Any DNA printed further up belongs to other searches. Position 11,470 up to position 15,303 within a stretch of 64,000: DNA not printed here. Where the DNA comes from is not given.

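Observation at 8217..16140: Tandem pair of giant paralogous DUF748/AsmA-like envelope proteins (about 1106 and 1507 aa) with shared end-modules and divergent cores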

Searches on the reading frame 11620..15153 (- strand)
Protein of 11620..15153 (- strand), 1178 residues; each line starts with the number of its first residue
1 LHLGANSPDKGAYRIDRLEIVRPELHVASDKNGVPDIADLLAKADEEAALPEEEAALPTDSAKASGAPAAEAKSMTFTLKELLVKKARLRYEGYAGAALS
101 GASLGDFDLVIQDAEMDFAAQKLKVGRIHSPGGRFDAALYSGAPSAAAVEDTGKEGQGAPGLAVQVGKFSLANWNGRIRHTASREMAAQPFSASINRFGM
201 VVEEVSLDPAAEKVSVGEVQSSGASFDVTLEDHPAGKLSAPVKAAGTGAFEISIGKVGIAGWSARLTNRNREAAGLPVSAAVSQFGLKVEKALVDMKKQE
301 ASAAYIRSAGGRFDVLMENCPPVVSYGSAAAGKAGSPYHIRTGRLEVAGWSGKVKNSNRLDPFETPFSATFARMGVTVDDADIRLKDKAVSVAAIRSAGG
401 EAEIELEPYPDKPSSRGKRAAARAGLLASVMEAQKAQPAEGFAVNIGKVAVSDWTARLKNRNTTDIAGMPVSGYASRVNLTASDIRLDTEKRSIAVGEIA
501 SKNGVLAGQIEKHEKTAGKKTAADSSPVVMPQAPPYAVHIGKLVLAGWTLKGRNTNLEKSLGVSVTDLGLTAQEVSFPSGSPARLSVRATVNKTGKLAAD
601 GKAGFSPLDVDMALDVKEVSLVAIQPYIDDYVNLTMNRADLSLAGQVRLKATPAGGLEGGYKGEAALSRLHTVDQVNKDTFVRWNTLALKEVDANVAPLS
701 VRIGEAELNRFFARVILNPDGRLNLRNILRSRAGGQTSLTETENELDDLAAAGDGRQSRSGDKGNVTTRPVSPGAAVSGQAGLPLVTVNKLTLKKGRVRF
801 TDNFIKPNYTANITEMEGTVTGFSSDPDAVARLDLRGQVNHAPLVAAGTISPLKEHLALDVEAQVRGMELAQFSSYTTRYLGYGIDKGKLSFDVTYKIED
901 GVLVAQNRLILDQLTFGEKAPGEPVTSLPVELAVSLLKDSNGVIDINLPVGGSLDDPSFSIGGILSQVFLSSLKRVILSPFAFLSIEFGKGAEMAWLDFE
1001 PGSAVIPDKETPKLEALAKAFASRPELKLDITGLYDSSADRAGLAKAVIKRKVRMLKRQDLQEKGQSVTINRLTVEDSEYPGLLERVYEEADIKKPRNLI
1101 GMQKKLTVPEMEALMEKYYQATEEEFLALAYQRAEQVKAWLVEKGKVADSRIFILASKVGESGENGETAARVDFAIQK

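Call 59: predict_structure(alignment_id=A3)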
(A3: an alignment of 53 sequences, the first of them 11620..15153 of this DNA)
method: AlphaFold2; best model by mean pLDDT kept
length: 1178 residues; sequences in the alignment: 53
mean_pLDDT: 82.9   pTM: 0.66
mean pLDDT of the five models: 82.9, 81.7, 79.9, 79.7, 79.2
residues with pLDDT >= 90: 538; 70-90: 428; 50-70: 124; < 50: 88
segments of 3 or more residues with pLDDT < 50: 49-71, 733-746, 752-780, 971-985, 988-991
pLDDT, mean of each block of 10 residues (from residue 1): 87 92 90 77 62 40 39 79 95 76 93 91 94 90 57 55 91 93 68 94 92 93 94 63 61 95 92 82 95 92 95 90 59 72 96 92 90 96 94 97 93 83 85 78 96 97 87 96 96 96 96 79 72 90 97 87 94 88 95 95 91 97 85 90 97 89 97 88 96 93 97 87 73 45 47 43 34 39 84 95 82 94 90 94 93 81 90 81 85 89 86 84 63 75 84 75 60 41 45 77 89 86 85 91 88 88 78 83 89 80 80 88 89 94 90 90 72 81
secondary structure, 60 per line:
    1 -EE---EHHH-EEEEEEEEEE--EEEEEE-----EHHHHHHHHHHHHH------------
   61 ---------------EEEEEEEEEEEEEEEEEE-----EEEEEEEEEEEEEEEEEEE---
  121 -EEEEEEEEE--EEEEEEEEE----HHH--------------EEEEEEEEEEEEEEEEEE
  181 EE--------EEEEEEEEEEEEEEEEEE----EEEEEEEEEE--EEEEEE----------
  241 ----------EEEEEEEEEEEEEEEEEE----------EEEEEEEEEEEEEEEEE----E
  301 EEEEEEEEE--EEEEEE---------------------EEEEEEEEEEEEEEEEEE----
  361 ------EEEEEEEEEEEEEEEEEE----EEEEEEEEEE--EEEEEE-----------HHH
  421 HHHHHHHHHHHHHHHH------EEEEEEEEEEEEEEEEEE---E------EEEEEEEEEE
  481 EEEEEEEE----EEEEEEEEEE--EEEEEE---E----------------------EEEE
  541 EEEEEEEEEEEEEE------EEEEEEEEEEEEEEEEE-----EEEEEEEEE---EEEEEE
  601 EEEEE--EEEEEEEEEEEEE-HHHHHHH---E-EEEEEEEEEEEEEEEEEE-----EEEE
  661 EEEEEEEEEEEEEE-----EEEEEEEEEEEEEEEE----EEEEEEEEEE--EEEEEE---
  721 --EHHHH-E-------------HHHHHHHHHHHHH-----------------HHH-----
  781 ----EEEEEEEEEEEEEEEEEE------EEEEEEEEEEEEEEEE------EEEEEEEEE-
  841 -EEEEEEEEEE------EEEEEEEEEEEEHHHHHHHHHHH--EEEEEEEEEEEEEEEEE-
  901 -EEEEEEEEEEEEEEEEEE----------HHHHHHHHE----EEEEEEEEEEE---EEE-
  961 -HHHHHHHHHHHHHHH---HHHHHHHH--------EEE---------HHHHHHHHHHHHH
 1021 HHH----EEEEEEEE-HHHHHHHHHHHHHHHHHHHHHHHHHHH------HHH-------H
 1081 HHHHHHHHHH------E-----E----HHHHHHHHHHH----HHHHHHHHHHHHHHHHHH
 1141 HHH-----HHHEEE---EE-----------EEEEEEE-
elements in order (helices of 4 or more, strands of 3 or more residues): E12-21 E24-29 H36-48 E76-93 E99-117 E122-130 E133-141 E163-182 E191-208 E213-222 E225-230 E251-268 E279-295 E300-309 E312-317 E339-356 E367-384 E389-398 E401-406 H418-436 E443-460 E471-488 E493-502 E505-510 E537-554 E561-577 E583-591 E595-605 E608-620 H622-628 E634-651 E657-674 E680-695 E700-709 E712-717 H724-727 H743-755 E785-802 E809-824 E831-839 E842-851 E858-869 H870-880 E883-899 E902-919 H930-937 E943-953 E957-959 H962-976 H980-987 E996-998 H1008-1023 E1028-1035 H1037-1063 H1080-1090 H1108-1118 H1123-1143 E1152-1154 E1171-1177

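Call 65: fold_search(model_id=the predicted structure, library=pdb)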
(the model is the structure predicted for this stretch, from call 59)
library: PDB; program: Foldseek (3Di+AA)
matches with E <= 10: 232; with E <= 0.001: 0
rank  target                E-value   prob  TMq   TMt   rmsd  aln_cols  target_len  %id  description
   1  5n2c_A                1.6e-03  1.00  0.08  0.74   3.0       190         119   14  Crystal structure of the peptidoglycan-associated lipoprotein from Burkholderia cenocepacia (released 2017-07-26)
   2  1oap                  2.2e-03  1.00  0.08  0.78   3.4       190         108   14  Mad structure of the periplasmique domain of the Escherichia coli PAL protein (released 2004-02-13)
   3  4b5c_C                2.7e-03  1.00  0.08  0.73   3.2       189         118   14  Crystal structure of the peptidoglycan-associated lipoprotein from Burkholderia pseudomallei (released 2013-08-14)
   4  9uu2                  3.0e-03  1.00  0.08  0.81   6.9       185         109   14  Outer membrane protein OmpA-c-like domain (released 2025-10-01)
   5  4g4v                  3.0e-03  1.00  0.08  0.78   3.0       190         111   12  Crystal structure of peptidoglycan-associated lipoprotein from Acinetobacter baumannii (released 2013-07-24)
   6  3td4_B                3.3e-03  1.00  0.08  0.72   2.6       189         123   12  Crystal structure of OmpA-like domain from Acinetobacter baumannii in complex with diaminopimelate (released 2011-10-26)
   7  5u1h_C                3.3e-03  1.00  0.08  0.71   7.1       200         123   10  Crystal structure of the C-terminal peptidoglycan binding domain of OprF (PA1777) from Pseudomonas aeruginosa (released 2017-01-11)
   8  3td3_D                3.5e-03  1.00  0.08  0.72   2.7       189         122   12  Crystal structure of OmpA-like domain from Acinetobacter baumannii in complex with glycine (released 2011-10-26)
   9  3td3_A                3.7e-03  1.00  0.08  0.70   3.4       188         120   13  Crystal structure of OmpA-like domain from Acinetobacter baumannii in complex with glycine (released 2011-10-26)
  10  5n2c_C                3.9e-03  1.00  0.08  0.72   4.0       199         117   13  Crystal structure of the peptidoglycan-associated lipoprotein from Burkholderia cenocepacia (released 2017-07-26)
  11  6cbc_B                3.9e-03  0.28  0.06  0.15  24.1       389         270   10  Crystal structure of an N-terminal fragment of Vps13. (released 2018-08-08)
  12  3td3_H                4.1e-03  1.00  0.08  0.73   2.8       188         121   13  Crystal structure of OmpA-like domain from Acinetobacter baumannii in complex with glycine (released 2011-10-26)
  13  9xdc_B                4.5e-03  0.60  0.09  0.22  21.2       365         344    8  TamAB hybrid barrel state (released 2026-01-28)
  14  6top_B                6.2e-03  1.00  0.08  0.59   3.4       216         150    8  Structure of the PorE C-terminal domain, a protein of T9SS from Porphyromonas gingivalis (released 2020-06-17)
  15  4g4w                  7.3e-03  1.00  0.08  0.80   2.9       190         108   12  Crystal structure of peptidoglycan-associated lipoprotein from Acinetobacter baumannii (released 2013-07-24)
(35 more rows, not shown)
